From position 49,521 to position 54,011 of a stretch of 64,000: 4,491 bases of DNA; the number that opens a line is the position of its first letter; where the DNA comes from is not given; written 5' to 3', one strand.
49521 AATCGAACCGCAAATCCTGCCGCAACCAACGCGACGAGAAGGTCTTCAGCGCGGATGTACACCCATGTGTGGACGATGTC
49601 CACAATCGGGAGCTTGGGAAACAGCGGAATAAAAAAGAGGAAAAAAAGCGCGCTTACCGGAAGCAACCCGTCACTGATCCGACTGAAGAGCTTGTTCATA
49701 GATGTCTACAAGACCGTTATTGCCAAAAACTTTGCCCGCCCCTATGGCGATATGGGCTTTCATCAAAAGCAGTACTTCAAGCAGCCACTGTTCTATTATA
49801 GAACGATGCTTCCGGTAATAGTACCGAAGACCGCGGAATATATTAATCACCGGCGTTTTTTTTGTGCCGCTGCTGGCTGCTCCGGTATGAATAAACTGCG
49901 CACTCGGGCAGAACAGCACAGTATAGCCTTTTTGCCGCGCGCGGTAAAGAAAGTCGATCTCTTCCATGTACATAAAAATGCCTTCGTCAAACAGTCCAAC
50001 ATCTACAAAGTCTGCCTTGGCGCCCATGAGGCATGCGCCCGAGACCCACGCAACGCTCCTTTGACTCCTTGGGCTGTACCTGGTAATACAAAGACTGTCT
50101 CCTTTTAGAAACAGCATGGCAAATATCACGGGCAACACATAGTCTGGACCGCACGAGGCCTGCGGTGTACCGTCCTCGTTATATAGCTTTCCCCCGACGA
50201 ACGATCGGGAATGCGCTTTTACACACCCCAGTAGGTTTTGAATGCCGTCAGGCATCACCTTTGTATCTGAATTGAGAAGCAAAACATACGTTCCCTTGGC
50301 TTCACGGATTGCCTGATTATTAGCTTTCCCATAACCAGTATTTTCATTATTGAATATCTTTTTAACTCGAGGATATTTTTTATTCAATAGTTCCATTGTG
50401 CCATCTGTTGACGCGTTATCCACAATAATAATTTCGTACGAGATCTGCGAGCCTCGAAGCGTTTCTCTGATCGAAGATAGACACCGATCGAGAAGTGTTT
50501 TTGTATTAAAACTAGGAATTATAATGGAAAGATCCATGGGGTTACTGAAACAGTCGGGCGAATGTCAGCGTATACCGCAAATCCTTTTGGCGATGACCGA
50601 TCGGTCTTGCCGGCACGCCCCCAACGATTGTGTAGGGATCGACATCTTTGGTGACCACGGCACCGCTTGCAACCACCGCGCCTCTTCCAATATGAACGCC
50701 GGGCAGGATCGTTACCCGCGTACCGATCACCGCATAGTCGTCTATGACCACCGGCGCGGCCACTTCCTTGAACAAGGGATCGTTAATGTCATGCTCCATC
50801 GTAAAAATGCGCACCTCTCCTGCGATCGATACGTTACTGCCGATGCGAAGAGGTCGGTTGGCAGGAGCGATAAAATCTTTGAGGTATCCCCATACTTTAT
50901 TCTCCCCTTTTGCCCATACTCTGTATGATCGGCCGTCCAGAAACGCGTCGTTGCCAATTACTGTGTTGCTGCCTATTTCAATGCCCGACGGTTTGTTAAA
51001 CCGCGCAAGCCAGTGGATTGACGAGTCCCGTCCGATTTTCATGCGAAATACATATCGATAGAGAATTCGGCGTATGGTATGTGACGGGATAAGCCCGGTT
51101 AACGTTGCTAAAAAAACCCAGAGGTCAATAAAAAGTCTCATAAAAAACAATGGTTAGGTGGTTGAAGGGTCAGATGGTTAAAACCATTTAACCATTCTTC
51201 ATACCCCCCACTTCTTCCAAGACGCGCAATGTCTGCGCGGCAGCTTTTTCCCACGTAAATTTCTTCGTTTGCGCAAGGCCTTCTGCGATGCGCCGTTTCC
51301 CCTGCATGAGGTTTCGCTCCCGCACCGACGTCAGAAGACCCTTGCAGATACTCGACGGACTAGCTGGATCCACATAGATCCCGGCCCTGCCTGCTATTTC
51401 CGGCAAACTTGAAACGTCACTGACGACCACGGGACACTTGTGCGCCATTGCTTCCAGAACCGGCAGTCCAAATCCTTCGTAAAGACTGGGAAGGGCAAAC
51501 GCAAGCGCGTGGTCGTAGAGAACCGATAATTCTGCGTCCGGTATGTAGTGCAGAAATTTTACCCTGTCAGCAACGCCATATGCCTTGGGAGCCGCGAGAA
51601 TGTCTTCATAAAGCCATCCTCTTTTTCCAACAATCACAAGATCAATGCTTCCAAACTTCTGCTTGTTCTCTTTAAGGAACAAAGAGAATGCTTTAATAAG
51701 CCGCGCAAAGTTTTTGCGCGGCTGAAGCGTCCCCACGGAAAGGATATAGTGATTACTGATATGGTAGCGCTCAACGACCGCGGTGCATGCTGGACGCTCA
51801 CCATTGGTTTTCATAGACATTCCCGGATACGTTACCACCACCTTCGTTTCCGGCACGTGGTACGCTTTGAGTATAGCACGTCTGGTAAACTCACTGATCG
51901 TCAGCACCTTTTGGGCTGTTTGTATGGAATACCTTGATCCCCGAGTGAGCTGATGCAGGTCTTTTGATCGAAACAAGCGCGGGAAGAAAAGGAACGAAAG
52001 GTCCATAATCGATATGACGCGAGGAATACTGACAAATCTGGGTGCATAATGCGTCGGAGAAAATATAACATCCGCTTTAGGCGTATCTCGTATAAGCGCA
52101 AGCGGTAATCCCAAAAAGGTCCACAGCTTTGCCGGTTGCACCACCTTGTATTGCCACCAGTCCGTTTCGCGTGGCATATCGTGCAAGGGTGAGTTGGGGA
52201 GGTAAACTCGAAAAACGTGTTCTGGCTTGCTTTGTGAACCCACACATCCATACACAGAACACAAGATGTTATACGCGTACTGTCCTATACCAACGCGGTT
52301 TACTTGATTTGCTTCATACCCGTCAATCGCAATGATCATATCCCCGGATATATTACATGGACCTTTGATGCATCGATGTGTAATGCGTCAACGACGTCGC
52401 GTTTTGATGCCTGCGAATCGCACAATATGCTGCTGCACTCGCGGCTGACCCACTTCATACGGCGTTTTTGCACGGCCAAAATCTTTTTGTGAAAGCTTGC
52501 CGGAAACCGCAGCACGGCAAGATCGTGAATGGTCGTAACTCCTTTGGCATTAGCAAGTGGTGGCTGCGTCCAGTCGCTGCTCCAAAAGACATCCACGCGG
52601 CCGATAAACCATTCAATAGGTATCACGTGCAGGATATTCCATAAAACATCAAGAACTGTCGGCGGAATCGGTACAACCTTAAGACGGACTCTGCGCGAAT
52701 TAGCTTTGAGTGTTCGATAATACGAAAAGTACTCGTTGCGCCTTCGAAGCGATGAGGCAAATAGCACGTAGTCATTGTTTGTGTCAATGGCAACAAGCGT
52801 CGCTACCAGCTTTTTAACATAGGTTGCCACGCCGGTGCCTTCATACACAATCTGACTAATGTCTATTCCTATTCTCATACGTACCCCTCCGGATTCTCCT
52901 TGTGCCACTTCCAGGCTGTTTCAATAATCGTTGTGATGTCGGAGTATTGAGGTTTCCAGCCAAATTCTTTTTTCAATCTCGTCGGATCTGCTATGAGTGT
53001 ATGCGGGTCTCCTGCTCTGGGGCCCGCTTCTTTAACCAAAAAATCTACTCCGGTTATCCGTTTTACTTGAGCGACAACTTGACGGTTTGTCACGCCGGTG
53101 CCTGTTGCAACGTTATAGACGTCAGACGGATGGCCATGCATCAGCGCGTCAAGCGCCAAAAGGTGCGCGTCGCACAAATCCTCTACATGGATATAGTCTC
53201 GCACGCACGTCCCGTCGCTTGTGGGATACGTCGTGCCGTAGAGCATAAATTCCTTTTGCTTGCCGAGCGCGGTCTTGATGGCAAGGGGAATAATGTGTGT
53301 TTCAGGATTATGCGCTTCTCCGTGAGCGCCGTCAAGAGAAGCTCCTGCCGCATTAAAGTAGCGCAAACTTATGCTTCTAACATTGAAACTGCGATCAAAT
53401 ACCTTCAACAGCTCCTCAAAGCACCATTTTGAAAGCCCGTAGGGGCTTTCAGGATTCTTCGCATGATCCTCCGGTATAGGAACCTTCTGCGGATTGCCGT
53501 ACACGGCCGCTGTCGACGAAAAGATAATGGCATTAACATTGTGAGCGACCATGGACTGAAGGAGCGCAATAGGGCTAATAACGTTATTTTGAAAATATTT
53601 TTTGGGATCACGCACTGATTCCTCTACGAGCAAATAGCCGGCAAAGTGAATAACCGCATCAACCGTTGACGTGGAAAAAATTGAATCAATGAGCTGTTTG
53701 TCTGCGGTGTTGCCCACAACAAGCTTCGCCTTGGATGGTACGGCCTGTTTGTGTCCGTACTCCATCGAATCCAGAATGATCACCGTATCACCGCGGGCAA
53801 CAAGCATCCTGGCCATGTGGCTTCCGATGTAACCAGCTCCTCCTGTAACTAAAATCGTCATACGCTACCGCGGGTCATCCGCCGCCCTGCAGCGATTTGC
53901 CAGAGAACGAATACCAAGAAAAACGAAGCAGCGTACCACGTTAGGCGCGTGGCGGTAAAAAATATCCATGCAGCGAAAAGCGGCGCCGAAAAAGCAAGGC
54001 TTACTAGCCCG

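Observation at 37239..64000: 27-kb GT-C-rich glycan assembly island with no recognisable exporter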

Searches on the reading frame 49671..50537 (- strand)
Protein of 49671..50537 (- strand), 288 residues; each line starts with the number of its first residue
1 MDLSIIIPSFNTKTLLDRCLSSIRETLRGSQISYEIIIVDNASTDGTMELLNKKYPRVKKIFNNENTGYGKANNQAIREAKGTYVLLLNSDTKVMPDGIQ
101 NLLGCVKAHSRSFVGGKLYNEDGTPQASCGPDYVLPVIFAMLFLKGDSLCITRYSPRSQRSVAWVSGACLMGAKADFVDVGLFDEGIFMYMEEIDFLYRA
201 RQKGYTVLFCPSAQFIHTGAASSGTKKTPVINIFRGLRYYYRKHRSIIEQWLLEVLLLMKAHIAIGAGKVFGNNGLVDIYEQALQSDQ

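Call 3: search_protein_families(library=pfam, proteins=[window:49671-50537:-], max_evalue=0.01)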
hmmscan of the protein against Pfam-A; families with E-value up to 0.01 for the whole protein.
window:49671-50537:- (288 aa): 4 families
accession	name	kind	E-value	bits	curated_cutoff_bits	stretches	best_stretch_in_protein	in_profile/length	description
PF00535.33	Glycos_transf_2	-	2.1e-26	93.3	23.3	1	4-122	1-119/168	Glycosyl transferase family 2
PF13641.12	Glyco_tranf_2_3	-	1.6e-11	45.1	27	1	3-217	3-211/230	Glycosyltransferase like family 2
PF10111.15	Glyco_tranf_2_2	-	0.00039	20.4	27.3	1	24-104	16-104/276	Glycosyltransferase like family 2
PF13632.12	Glyco_trans_2_3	-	0.0052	17.1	27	0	156-223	64-128/198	Glycosyl transferase family group 2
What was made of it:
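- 49671..50537 (-): g10: GT2 glycosyltransferase, 288 aa. Glycos_transf_2, 93.3 bits (call 3).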

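Call 67: search_protein_families(library=ncbifam, proteins=[window:49671-50537:-], max_evalue=0.00001)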
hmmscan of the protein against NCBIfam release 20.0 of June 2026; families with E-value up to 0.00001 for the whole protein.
window:49671-50537:- (288 aa): 22 families
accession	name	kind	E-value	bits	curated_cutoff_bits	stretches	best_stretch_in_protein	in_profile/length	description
NF041875.1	EPS_EpsD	equivalog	7.2e-21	74.9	370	1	3-220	1-209/325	exopolysaccharide biosynthesis glycosyltransferase EpsD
NF047683.1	TeichurnBiosyTuaG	equivalog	6.2e-18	65.3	400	1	3-125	8-132/252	teichuronic acid biosynthesis protein TuaG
TIGR03965.1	mycofact_glyco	equivalog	2.7e-15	56.2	280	1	2-118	75-191/467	mycofactocin biosynthesis glycosyltransferase MftF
NF038302.1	EPS_HpsE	equivalog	8e-15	54.6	300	1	1-102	1-107/307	hormogonium polysaccharide biosynthesis glycosyltransferase HpsE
NF007482.0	PRK10073.1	equivalog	1.1e-14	54.2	423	1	2-104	7-108/334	glycosyltransferase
TIGR04283.1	glyco_like_mftF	equivalog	3.7e-14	52.9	182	1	3-108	1-99/221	TIGR04283 family arsenosugar biosynthesis glycosyltransferase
TIGR03111.1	glyc2_xrt_Gpos1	hypoth_equivalog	7.2e-13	48.1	363.95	1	3-103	51-153/439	TIGR03111 family XrtG-associated glycosyltransferase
TIGR03937.1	PgaC_IcaA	equivalog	3.4e-12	46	422.3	1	3-106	47-150/407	poly-beta-1,6-N-acetyl-D-glucosamine synthase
NF050050.1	ProtGlycPglI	equivalog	1e-11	44.8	500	1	3-123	4-125/306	GalNAc(5)-diNAcBac-PP-undecaprenol beta-1,3-glucosyltransferase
NF038299.1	EPS_HpsN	equivalog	7.7e-11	41.5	425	0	3-100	3-100/317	hormogonium polysaccharide biosynthesis glycosyltransferase HpsN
NF007453.0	PRK10018.1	equivalog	1.8e-09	37.7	382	1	3-104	8-109/280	colanic acid biosynthesis glycosyltransferase WcaA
TIGR01556.1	rhamnosyltran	subfamily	2.1e-09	37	200.55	1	34-243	22-229/281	rhamnosyltransferase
TIGR04009.1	wcaE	equivalog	2.3e-09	36.9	369.2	1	2-94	2-95/248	colanic acid biosynthesis glycosyltransferase WcaE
TIGR04017.1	WcaA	equivalog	5.8e-09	36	495.75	1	3-103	7-107/279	colanic acid biosynthesis glycosyltransferase WcaA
TIGR04242.1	nodulat_NodC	equivalog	1.1e-08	34.5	550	1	4-111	51-161/395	chitooligosaccharide synthase NodC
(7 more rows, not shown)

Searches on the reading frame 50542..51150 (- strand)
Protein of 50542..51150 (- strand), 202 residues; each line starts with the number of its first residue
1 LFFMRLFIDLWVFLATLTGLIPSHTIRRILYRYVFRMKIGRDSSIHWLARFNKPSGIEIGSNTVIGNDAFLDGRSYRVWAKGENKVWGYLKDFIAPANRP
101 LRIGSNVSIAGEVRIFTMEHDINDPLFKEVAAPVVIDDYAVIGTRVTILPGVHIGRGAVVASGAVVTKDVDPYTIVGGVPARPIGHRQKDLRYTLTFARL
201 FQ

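Call 4: search_protein_families(library=pfam, proteins=[window:50542-51150:-], max_evalue=0.01)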
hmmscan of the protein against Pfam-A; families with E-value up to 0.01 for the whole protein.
window:50542-51150:- (202 aa): 4 families
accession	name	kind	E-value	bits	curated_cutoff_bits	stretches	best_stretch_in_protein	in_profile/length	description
PF00132.30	Hexapep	-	6.9e-12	45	27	1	134-168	2-36/36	Bacterial transferase hexapeptide (six repeats)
PF14602.12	Hexapep_2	-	3.5e-08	33.5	27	1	133-168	1-34/34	Hexapeptide repeat of succinyl-transferase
PF25084.1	LbH_EIF2B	-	0.0034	17.8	54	0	138-170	71-103/105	EIF2B subunit epsilon LbH domain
PF24894.1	Hexapep_GlmU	-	0.007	16.9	23.3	0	134-170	41-75/104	GlmU-like, C-terminal hexapeptide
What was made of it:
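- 50542..51150 (-): g11: hexapeptide-repeat O-acetyltransferase, 202 aa. Hexapep, 45 bits (call 4).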

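Call 67: search_protein_families(library=ncbifam, proteins=[window:50542-51150:-], max_evalue=0.00001)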
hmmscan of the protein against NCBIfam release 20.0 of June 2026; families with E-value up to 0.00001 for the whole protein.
window:50542-51150:- (202 aa): 29 families (the best 25 are shown)
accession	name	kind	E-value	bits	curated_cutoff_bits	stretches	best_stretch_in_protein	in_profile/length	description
NF007797.0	PRK10502.1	subfamily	8.4e-23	81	192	1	101-189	93-181/183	WcaF family extracellular polysaccharide biosynthesis acetyltransferase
NF058585.1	HptprglPActTf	PfamEq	2e-21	76.3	300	1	101-189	78-162/172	heptaprenylglyceryl phosphate O-acetyltransferase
TIGR03532.1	DapD_Ac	equivalog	1e-18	67.8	231.75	1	130-185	157-212/231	2,3,4,5-tetrahydropyridine-2,6-dicarboxylate N-acetyltransferase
NF007499.0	PRK10092.1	equivalog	1.3e-18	67.4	314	1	100-184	93-180/183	maltose O-acetyltransferase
TIGR03308.1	phn_thr-fam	hypoth_equivalog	1.9e-17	63.8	201.65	1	114-187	88-162/204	phosphonate metabolim protein, transferase hexapeptide repeat family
NF038307.1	EPS_acetyl_HpsU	equivalog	1.2e-16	60.9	305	1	101-184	92-175/178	hormogonium polysaccharide biosynthesis acetyltransferase HpsU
NF000311.1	Vat_ABCDEFH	equivalog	6.7e-16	58.5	300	1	134-189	111-166/201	Vat family streptogramin A O-acetyltransferase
NF033468.1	stregram_VatI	exception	7e-16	58.6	415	1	114-187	91-166/208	streptogramin A O-acetyltransferase Vat(I)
NF000490.1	chloram_CatB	equivalog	7.6e-16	58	350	1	131-191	108-168/210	type B chloramphenicol O-acetyltransferase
NF007076.0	PRK09527.1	equivalog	1.2e-14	54.2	347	1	101-186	96-184/203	galactoside O-acetyltransferase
NF000101.1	stregram_VatA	exception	2.5e-13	50.2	450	1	114-190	97-175/219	streptogramin A O-acetyltransferase Vat(A)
NF000504.1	stregram_VatH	exception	3e-13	50.1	475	1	135-188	119-172/216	streptogramin A O-acetyltransferase Vat(H)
NF000097.1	stregram_VatC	exception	5.8e-13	49.2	425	1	137-187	122-172/212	streptogramin A O-acetyltransferase Vat(C)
NF000020.1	stregram_VatE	exception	1.1e-12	48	450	1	134-186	116-168/214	streptogramin A O-acetyltransferase Vat(E)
TIGR03570.1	NeuD_NnaD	subfamily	1.4e-12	47.7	160.8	1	130-182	150-202/202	NeuD/PglB/VioB family sugar acetyltransferase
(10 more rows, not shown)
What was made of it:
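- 50542..51150 (-): WcaF-family match, 81 bits, below that model's cut-off (call 67).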

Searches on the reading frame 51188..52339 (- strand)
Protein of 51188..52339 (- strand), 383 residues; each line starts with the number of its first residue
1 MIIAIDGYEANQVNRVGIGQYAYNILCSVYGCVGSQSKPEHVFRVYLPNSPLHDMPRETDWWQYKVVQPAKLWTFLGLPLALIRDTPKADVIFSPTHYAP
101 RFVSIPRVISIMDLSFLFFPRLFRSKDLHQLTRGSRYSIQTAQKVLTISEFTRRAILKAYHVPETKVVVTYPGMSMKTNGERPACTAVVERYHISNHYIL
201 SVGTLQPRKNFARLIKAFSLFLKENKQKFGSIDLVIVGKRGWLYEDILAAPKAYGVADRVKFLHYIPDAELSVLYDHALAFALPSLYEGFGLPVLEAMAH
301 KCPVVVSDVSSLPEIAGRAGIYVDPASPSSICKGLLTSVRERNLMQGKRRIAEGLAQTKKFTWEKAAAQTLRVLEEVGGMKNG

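Call 4: search_protein_families(library=pfam, proteins=[window:51188-52339:-], max_evalue=0.01)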
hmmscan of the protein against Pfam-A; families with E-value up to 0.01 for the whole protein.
window:51188-52339:- (383 aa): 5 families
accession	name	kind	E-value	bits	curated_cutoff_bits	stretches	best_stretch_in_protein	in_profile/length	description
PF00534.26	Glycos_transf_1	-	2.8e-28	99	26.4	1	198-338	17-155/172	Glycosyl transferases group 1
PF13692.12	Glyco_trans_1_4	-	5.7e-26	91.9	27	1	197-336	2-137/142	Glycosyl transferases group 1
PF20706.3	GT4-conflict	-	5.1e-10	39.3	26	1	152-312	157-316/385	Family 4 Glycosyltransferase in conflict systems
PF13439.12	Glyco_transf_4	-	5.7e-06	26.9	28.5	1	72-174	57-166/170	Glycosyltransferase Family 4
PF13579.12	Glyco_trans_4_4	-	0.0095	16.7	29.7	0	69-173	53-158/158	Glycosyl transferase 4-like domain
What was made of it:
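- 51188..52339 (-): g12: full-length GT4 glycosyltransferase, 383 aa. Glycos_transf_1, 99 bits, plus Glyco_transf_4 (call 4).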

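Call 67: search_protein_families(library=ncbifam, proteins=[window:51188-52339:-], max_evalue=0.00001)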
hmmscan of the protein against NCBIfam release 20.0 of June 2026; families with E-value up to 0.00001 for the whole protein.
window:51188-52339:- (383 aa): 15 families
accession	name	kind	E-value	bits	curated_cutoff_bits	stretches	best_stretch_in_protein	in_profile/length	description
TIGR04047.1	MSMEG_0565_glyc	hypoth_equivalog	3.4e-28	98.8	259.85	1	131-373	128-370/373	MSMEG_0565 family glycosyltransferase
TIGR02149.1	glgA_Coryne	subfamily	7.8e-21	74.6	302.4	1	77-377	72-390/391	glycogen synthase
TIGR03449.1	mycothiol_MshA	equivalog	5.4e-19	68.4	462.5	1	139-375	162-401/406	D-inositol-3-phosphate glycosyltransferase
TIGR03088.1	stp2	hypoth_equivalog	2.1e-18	66.5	409.05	1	147-375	142-371/374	TIGR03088 family PEP-CTERM/XrtA system glycosyltransferase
TIGR04157.1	glyco_rSAM_CFB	subfamily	7.4e-18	64.7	400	1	129-315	157-338/406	TIGR04157 family glycosyltransferase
NF041876.1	EPS_EpsE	equivalog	4.2e-15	55.9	400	1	193-345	211-365/389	exopolysaccharide biosynthesis GT4 family glycosyltransferase EpsE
TIGR03999.1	thiol_BshA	equivalog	4.6e-13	48.8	273.7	1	132-352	135-349/375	N-acetyl-alpha-D-glucosaminyl L-malate synthase BshA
NF038295.1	EPS_HpsP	equivalog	1.7e-12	47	550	1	165-376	176-386/388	hormogonium polysaccharide biosynthesis glycosyltransferase HpsP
NF050063.1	ProtGlycPglJ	equivalog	2.8e-11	43.2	500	1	142-372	145-361/363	N-acetylgalactosamine-N,N'-diacetylbacillosaminyl-diphospho-undecaprenol 4-alpha-N-acetylgalactosaminyltransferase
NF041010.1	glycosy_Agl16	equivalog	2.5e-10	39.8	575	1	137-375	129-349/352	glycosylation protein Agl16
NF053513.1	Gtran_IagA_BgsA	equivalog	7.4e-09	35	460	1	140-310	104-268/333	LTA glycolipid anchor biosynthesis glycosyltransferase, IagA/BgsA family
NF047684.1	TeichurnBiosyTuaC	equivalog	1.9e-07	30.4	550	1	138-357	161-367/391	teichuronic acid biosynthesis protein TuaC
TIGR04063.1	stp3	hypoth_equivalog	2.7e-07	29.8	442.05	1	137-373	153-391/397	TIGR04063 family PEP-CTERM/XrtA system glycosyltransferase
TIGR02468.1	sucrsPsyn_pln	equivalog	1.1e-06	26.8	1143.95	0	281-368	575-662/1051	sucrose-phosphate synthase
NF053787.1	GlcN_PG_synth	equivalog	2.7e-06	26.5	480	1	267-376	251-358/361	N-acetylglucosaminyl phosphatidylglycerol synthase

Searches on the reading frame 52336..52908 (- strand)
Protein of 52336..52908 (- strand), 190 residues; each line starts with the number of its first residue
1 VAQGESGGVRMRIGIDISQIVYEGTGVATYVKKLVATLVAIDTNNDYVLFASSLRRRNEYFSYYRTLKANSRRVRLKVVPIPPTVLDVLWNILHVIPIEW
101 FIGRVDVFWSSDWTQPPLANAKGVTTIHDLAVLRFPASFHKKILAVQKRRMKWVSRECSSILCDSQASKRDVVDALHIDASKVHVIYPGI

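Call 4: search_protein_families(library=pfam, proteins=[window:52336-52908:-], max_evalue=0.01)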
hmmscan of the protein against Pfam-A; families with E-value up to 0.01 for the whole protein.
window:52336-52908:- (190 aa): 2 families
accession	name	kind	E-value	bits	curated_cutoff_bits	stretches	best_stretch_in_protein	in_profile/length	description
PF13439.12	Glyco_transf_4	-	5.7e-14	52.9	28.5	1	26-190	3-166/170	Glycosyltransferase Family 4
PF13579.12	Glyco_trans_4_4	-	2.4e-05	25.2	29.7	1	25-189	1-158/158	Glycosyl transferase 4-like domain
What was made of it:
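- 52336..52908 (-): g13: stand-alone GT4 N-terminal domain protein, 190 aa. It is a conserved separate gene, not a pseudogene remnant. Glyco_transf_4, 52.9 bits (call 4).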

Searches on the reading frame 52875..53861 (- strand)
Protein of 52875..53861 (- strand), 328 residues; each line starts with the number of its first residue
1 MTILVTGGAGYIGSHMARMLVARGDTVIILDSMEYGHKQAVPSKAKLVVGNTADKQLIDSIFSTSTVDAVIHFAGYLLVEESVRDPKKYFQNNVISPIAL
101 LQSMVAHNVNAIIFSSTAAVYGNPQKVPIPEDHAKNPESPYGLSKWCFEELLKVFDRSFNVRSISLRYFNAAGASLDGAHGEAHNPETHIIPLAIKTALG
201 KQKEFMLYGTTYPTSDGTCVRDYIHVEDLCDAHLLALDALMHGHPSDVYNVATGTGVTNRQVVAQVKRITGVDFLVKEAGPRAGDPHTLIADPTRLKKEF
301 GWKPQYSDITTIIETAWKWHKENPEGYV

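Call 4: search_protein_families(library=pfam, proteins=[window:52875-53861:-], max_evalue=0.01)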
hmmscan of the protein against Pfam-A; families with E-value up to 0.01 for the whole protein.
window:52875-53861:- (328 aa): 11 families
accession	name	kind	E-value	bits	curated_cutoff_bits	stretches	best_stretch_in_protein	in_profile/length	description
PF01370.27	Epimerase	-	2.3e-55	188.1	20.9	1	3-252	1-240/240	NAD dependent epimerase/dehydratase family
PF16363.11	GDP_Man_Dehyd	-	7.9e-52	177.2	27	1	4-307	1-324/332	GDP-mannose 4,6 dehydratase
PF01073.25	3Beta_HSD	-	6.9e-14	52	22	1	4-243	1-235/280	3-beta hydroxysteroid dehydrogenase/isomerase family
PF02719.21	Polysacc_synt_2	-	2.1e-13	50.6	20.2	1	3-173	1-173/293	Polysaccharide biosynthesis protein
PF04321.23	RmlD_sub_bind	-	4e-13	49.5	27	1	1-153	1-137/287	RmlD substrate binding domain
PF00106.31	adh_short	-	1.7e-06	28.1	26.6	1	2-125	2-145/195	short chain dehydrogenase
PF07993.18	NAD_binding_4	-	1.7e-06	27.9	20.1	1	43-167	61-203/258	Male sterility protein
PF08659.16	KR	-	1e-05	26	22.6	1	2-126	2-146/180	KR domain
PF05368.20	NmrA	-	4.1e-05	23.8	27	1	2-116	4-106/298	NmrA-like family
PF13460.12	NAD_binding_10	-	0.00015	22.1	27.2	1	7-125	1-107/184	NAD(P)H-binding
PF02254.24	TrkA_N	-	0.0022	18.7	23.8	1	8-71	5-67/116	TrkA-N domain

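Call 8: search_protein_families(library=ncbifam, proteins=[window:52875-53861:-], max_evalue=1)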
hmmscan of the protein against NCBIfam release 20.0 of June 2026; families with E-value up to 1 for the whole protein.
window:52875-53861:- (328 aa): 113 families (the best 25 are shown)
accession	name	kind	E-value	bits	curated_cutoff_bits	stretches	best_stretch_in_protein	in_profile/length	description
TIGR01179.1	galE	equivalog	8.3e-120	399.6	262.3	1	3-326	2-331/332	UDP-glucose 4-epimerase GalE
NF007956.0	PRK10675.1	subfamily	2.3e-70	237.4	394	1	1-327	1-336/338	UDP-glucose 4-epimerase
TIGR01181.1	dTDP_gluc_dehyt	equivalog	1.6e-43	149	365.1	1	3-323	2-314/321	dTDP-glucose 4,6-dehydratase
TIGR02197.1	heptose_epim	equivalog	2.3e-34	119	274.6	1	3-271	1-261/316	ADP-glyceromanno-heptose 6-epimerase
TIGR04180.1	EDH_00030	hypoth_equivalog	2.5e-33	115.4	475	1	3-307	1-297/297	NAD-dependent 4,6-dehydratase LegB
NF011728.1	PRK15181.1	equivalog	7.4e-21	74.5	760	1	3-260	18-272/348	Vi polysaccharide biosynthesis UDP-N-acetylglucosaminuronic acid C-4 epimerase TviC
NF007490.0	PRK10084.1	subfamily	5e-20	71.8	649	1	1-323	1-337/361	dTDP-glucose 4,6-dehydratase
TIGR03466.1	HpnA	hypoth_equivalog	3.4e-17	62.3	367.65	1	1-149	1-149/327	hopanoid-associated sugar epimerase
NF043036.1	ErythonDh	equivalog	2.7e-16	59.7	325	1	1-167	1-175/321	D-erythronate dehydrogenase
NF007582.0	PRK10217.1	equivalog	4.8e-16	58.8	698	1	2-266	3-266/355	dTDP-glucose 4,6-dehydratase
TIGR02622.1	CDP_4_6_dhtase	equivalog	7.8e-16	58.1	278.45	1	2-322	6-332/352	CDP-glucose 4,6-dehydratase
NF008360.0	PRK11150.1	equivalog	1.2e-15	57.6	452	1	3-264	2-248/310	ADP-glyceromanno-heptose 6-epimerase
NF042422.1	oxyalk_red_OleD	equivalog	1.3e-15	57.6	580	1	1-142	1-132/329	2-alkyl-3-oxoalkanoate reductase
NF047922.1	GDPFucSynFcl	equivalog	6.3e-14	52.1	500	1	3-323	5-304/308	GDP-L-fucose synthase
TIGR01777.1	yfcH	hypoth_equivalog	6.3e-13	48.9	207.35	2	3-139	1-133/292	TIGR01777 family oxidoreductase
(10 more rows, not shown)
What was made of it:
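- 52875..53861 (-): g14: UDP-glucose 4-epimerase GalE, 328 aa. TIGR01179, 399.6 bits, above the cut-off of 262 (call 8).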
